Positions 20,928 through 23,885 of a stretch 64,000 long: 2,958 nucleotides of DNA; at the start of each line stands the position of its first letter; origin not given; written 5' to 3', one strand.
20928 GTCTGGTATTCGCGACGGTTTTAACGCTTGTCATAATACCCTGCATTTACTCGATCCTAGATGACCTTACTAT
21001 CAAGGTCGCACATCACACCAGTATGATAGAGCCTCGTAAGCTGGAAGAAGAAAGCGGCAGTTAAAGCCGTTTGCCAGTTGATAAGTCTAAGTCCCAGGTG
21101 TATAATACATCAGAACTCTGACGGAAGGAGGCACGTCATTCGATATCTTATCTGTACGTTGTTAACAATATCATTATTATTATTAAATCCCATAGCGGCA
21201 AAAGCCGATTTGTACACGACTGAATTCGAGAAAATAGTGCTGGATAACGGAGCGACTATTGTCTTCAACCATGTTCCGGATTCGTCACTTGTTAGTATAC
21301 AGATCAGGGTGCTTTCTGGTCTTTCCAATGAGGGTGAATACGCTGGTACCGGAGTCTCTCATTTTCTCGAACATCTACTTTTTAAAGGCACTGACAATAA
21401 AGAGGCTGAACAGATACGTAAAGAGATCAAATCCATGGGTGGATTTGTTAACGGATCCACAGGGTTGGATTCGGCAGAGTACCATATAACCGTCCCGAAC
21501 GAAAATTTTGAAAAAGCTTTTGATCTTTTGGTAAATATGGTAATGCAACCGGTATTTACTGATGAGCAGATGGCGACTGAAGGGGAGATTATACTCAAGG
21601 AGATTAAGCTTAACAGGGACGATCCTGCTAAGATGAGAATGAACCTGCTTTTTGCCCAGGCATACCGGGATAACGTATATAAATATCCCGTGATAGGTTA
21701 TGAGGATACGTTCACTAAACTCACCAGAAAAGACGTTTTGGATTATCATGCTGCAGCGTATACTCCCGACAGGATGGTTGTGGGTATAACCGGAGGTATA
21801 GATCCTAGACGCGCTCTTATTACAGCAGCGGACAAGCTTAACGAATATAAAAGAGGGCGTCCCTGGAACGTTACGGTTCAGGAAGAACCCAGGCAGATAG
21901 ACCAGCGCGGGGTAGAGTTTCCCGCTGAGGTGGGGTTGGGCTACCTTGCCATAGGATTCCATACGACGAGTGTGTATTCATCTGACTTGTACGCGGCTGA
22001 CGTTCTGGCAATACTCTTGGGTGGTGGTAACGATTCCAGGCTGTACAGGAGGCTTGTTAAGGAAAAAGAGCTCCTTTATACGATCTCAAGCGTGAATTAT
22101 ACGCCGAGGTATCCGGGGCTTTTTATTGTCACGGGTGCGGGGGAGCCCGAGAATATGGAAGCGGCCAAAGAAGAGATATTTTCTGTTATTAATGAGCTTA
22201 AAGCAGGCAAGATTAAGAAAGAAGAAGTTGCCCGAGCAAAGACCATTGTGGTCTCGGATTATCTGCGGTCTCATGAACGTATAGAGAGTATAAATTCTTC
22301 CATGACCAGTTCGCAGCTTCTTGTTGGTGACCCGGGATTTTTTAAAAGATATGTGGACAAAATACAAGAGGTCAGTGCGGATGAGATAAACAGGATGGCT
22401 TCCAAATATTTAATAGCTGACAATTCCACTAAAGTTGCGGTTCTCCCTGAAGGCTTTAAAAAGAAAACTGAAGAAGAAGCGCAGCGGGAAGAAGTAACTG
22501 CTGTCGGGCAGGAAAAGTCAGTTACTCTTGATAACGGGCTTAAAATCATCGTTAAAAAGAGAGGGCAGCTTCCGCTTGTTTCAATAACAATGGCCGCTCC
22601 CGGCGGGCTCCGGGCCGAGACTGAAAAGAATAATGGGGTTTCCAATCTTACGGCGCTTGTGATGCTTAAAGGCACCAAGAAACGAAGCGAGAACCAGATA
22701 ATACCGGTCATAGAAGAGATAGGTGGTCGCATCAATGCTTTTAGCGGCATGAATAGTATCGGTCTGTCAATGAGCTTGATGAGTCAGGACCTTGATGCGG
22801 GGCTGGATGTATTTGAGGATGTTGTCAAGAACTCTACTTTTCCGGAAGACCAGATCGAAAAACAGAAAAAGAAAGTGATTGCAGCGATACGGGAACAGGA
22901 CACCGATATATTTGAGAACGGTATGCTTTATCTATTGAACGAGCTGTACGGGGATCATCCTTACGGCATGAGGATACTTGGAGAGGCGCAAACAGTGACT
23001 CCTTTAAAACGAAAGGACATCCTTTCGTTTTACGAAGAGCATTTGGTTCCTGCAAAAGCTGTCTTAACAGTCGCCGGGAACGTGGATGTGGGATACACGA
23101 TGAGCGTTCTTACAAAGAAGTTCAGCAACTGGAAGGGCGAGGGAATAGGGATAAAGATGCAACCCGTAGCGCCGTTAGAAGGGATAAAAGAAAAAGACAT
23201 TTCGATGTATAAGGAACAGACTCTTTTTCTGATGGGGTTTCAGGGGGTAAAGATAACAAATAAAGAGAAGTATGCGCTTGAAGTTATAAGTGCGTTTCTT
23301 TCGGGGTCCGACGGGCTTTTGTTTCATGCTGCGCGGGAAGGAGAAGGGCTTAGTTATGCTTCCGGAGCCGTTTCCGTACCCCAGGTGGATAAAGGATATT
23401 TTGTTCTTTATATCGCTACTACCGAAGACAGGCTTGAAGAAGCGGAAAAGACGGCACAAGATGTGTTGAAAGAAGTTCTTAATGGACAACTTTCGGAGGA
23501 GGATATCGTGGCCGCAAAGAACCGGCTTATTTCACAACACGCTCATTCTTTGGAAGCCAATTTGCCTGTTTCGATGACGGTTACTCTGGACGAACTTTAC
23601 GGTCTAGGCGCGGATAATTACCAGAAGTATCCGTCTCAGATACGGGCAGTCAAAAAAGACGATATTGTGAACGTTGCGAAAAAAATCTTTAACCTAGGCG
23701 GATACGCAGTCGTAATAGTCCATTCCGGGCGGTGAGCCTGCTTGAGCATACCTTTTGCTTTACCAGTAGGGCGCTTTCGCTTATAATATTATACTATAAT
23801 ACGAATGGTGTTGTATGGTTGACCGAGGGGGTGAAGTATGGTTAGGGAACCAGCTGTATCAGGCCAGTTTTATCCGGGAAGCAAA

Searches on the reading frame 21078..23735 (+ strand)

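Call 14: search_protein_families(library=pfam, proteins=[window:21078-23735:+], max_evalue=0.001)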
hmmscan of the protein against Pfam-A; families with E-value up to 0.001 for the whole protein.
window:21078-23735:+ (885 aa): 2 families
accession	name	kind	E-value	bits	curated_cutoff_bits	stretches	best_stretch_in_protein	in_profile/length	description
PF05193.26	Peptidase_M16_C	-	7.5e-58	195.8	23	2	214-390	1-180/181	Peptidase M16 inactive domain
PF00675.25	Peptidase_M16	-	3.8e-48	163.6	22.3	2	62-206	3-146/149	Insulinase (Peptidase family M16)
